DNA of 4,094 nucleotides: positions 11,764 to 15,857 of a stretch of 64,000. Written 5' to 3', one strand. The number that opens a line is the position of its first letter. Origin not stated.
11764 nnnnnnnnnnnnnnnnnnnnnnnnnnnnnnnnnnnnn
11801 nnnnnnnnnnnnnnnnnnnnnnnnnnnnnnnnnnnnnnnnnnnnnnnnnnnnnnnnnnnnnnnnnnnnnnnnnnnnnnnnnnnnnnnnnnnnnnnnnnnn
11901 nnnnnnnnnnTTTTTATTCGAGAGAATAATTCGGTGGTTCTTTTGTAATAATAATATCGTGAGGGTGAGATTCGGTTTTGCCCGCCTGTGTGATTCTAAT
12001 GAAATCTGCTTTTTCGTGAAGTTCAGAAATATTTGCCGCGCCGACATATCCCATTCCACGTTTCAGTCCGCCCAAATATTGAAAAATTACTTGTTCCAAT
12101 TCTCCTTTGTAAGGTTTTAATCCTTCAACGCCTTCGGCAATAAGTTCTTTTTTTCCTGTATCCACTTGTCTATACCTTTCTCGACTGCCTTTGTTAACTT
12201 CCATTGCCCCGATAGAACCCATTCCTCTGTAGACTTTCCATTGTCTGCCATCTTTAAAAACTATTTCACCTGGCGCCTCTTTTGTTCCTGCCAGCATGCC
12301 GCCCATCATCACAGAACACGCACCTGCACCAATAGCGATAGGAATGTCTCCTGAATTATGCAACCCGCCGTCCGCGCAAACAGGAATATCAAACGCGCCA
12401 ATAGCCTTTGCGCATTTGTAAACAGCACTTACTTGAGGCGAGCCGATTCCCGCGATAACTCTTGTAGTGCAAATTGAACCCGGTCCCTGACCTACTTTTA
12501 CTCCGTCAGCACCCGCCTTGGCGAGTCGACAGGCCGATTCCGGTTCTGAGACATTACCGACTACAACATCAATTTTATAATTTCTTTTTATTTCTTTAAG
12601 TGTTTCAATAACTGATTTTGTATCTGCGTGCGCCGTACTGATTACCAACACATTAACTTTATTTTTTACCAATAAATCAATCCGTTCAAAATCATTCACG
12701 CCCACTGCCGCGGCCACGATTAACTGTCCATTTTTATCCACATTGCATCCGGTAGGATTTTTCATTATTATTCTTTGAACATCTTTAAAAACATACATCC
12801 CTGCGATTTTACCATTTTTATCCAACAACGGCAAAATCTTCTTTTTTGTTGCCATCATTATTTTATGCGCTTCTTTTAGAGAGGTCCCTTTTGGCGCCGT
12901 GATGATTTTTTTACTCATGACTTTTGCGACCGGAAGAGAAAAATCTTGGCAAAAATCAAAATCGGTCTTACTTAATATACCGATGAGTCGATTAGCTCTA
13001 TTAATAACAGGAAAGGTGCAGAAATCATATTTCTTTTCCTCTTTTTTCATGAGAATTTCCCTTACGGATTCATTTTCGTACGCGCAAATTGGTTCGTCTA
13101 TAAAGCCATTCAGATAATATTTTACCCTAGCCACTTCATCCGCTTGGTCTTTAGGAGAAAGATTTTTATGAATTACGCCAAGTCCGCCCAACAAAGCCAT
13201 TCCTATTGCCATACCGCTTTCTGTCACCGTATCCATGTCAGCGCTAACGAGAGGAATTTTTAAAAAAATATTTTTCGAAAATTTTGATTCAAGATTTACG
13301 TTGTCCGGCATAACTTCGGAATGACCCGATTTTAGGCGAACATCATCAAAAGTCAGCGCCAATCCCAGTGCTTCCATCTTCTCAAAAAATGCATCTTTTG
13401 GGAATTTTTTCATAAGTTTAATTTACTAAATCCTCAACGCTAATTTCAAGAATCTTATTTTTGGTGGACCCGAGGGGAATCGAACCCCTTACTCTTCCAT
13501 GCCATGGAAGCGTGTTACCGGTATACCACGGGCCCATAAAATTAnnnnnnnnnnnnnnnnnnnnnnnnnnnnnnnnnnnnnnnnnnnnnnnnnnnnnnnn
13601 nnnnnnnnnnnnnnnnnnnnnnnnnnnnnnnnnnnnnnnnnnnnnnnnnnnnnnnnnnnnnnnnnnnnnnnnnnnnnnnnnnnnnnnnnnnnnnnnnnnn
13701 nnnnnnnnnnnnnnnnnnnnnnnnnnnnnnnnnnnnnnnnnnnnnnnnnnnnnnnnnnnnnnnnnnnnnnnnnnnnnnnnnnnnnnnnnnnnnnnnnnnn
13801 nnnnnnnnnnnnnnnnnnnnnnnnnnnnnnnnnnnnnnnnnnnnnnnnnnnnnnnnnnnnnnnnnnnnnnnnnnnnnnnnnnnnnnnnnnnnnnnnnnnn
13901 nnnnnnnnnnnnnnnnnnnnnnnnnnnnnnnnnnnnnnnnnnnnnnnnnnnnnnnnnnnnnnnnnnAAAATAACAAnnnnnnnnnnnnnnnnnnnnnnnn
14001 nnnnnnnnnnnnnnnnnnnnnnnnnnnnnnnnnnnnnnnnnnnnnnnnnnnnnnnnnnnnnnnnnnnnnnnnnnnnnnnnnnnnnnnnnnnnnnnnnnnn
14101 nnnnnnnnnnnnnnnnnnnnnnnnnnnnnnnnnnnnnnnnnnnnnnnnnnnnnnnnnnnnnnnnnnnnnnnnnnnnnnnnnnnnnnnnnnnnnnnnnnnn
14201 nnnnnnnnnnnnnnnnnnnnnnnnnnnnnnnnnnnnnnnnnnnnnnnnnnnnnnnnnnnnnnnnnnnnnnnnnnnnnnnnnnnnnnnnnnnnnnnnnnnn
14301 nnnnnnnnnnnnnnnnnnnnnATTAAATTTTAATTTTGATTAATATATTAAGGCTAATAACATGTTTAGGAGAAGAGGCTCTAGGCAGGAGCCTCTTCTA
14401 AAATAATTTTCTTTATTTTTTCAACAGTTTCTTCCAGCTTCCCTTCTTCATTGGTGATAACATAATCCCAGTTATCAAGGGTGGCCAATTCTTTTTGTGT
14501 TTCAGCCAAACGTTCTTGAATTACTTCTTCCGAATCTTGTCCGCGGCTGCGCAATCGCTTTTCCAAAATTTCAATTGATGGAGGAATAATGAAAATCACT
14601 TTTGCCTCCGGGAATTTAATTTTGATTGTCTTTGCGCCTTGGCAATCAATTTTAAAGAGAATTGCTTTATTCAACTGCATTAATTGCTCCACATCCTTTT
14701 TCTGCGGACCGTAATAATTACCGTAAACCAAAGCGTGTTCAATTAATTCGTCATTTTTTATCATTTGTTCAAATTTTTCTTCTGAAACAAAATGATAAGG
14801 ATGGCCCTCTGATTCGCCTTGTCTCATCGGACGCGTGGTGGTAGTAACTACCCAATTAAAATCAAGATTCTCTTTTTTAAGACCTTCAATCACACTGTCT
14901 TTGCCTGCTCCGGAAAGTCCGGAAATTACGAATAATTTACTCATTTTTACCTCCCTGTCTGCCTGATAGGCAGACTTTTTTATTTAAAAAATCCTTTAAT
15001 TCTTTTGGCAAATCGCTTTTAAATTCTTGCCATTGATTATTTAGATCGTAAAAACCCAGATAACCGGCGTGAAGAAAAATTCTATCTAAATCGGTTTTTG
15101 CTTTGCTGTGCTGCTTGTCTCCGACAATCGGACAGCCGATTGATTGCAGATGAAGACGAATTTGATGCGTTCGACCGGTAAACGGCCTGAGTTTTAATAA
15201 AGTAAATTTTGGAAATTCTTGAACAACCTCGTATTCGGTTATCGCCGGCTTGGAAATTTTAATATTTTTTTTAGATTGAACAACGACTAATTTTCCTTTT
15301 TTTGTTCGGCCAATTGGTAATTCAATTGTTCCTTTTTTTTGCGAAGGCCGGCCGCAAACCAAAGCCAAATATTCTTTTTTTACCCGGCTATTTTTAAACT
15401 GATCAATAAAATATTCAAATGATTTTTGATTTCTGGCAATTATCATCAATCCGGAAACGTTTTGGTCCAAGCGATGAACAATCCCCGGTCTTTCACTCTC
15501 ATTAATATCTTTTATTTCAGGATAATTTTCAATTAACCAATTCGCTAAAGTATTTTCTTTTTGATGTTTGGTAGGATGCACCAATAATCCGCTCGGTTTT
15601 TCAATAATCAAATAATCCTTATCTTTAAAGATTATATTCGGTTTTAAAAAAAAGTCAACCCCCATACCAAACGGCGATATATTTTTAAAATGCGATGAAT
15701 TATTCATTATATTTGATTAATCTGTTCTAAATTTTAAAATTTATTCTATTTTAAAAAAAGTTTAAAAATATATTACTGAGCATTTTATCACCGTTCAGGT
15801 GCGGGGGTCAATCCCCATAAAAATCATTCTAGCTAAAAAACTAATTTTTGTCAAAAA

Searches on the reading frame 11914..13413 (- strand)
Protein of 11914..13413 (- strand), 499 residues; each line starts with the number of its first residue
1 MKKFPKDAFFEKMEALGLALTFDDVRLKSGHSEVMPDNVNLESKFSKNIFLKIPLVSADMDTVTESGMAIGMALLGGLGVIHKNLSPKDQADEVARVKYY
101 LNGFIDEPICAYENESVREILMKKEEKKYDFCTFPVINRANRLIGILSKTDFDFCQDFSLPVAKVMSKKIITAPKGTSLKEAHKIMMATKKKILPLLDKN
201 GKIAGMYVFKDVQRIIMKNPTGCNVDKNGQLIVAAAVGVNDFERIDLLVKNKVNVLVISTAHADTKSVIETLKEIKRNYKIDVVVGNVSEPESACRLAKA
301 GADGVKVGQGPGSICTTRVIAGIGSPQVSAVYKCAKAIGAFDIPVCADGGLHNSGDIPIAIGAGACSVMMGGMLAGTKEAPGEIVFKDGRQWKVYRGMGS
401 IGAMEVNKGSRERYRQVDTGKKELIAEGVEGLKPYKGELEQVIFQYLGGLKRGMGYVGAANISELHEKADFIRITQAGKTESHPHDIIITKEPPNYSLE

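Call 79: search_protein_families(library=pfam, proteins=[window:11914-13413:-], max_evalue=0.0001)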
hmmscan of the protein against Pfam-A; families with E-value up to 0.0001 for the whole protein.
window:11914-13413:- (499 aa): 4 families
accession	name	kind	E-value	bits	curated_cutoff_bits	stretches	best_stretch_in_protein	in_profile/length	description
PF00478.31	IMPDH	-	6.9e-136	453.2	25.6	1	19-485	1-345/345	IMP dehydrogenase / GMP reductase domain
PF00571.33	CBS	-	5.5e-15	55.9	24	1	162-217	1-56/57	CBS domain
PF03060.21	NMO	-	1.9e-11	44.4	28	1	232-383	93-234/331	Nitronate monooxygenase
PF01070.24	FMN_dh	-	3e-08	33.5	24.9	1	259-374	197-305/350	FMN-dependent dehydrogenase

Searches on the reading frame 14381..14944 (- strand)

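Call 80: search_protein_families(library=pfam, proteins=[window:14381-14944:-], max_evalue=0.0001)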
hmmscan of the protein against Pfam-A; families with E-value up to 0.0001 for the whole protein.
window:14381-14944:- (187 aa): 2 families
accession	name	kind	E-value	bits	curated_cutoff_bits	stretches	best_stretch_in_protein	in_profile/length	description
PF00625.27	Guanylate_kin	-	4.6e-46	157.2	25.2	1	2-182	2-180/182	Guanylate kinase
PF19842.5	YqeC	-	1.1e-05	26.1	27.6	1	12-117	6-114/145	YqeC protein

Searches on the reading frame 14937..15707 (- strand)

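Call 80: search_protein_families(library=pfam, proteins=[window:14937-15707:-], max_evalue=0.0001)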
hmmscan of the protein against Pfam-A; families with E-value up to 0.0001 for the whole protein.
window:14937-15707:- (256 aa): 1 family
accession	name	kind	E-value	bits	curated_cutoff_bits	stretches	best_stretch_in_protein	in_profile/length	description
PF00849.27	PseudoU_synth_2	-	1.1e-34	120.2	26.8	1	31-189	1-152/152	RNA pseudouridylate synthase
